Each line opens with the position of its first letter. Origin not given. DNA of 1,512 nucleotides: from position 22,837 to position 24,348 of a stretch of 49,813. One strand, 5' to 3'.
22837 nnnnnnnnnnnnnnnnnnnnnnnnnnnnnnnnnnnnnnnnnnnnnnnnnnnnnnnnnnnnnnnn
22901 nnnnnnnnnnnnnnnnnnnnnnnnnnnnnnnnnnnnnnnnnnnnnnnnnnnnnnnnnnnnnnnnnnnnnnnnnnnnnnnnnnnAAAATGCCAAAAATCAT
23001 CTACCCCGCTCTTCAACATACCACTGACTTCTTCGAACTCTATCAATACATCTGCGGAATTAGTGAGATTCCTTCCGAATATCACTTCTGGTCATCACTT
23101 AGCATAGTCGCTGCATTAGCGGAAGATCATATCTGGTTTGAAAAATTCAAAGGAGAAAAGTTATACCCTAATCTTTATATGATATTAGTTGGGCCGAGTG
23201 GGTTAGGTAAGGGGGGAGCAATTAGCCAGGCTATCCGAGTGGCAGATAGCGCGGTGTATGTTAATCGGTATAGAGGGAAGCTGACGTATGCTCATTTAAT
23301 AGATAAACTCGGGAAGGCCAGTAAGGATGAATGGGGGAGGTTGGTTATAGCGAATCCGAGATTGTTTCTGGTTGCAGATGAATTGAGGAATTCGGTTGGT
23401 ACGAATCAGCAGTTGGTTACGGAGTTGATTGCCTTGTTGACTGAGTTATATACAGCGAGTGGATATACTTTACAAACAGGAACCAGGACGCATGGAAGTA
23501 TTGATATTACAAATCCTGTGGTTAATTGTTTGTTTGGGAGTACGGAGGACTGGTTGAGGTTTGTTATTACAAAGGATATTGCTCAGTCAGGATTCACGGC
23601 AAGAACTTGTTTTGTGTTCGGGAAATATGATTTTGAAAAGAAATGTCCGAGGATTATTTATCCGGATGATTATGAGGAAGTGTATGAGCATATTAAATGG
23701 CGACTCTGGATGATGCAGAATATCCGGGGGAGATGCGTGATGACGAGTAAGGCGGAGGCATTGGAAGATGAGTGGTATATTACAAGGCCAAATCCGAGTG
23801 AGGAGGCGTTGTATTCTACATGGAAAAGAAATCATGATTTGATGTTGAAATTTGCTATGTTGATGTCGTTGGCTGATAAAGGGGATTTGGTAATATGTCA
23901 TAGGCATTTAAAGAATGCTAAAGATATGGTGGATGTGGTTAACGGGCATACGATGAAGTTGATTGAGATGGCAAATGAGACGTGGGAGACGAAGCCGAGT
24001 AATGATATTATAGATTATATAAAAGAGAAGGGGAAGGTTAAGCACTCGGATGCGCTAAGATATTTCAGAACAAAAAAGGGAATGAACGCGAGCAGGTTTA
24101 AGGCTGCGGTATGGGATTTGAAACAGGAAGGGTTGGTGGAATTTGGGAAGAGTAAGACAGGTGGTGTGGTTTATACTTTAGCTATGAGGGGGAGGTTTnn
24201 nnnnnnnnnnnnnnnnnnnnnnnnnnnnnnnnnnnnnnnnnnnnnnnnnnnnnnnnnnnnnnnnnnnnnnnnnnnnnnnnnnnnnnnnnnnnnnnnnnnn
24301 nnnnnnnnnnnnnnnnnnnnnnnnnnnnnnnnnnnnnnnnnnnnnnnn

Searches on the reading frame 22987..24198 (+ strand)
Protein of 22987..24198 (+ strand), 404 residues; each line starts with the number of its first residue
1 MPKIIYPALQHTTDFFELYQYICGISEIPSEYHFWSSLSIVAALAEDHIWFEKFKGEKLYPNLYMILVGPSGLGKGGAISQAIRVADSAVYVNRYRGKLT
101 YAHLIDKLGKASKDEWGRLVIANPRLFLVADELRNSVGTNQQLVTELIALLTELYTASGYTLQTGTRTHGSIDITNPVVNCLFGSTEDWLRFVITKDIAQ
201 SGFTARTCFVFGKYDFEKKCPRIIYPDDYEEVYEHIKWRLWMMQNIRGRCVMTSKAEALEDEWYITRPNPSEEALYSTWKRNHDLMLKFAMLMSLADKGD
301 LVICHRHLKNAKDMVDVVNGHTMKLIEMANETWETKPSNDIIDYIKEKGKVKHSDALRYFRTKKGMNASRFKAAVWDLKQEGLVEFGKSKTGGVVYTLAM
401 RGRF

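Call 28: search_protein_families(library=pfam, proteins=[window:22987-24198:+], max_evalue=0.01)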
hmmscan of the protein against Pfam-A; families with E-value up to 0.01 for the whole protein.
window:22987-24198:+ (404 aa): 1 family
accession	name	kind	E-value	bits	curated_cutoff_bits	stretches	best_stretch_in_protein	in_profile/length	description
PF13148.11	DUF3987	-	7.3e-09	35.7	27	1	119-326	139-362/364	Protein of unknown function (DUF3987)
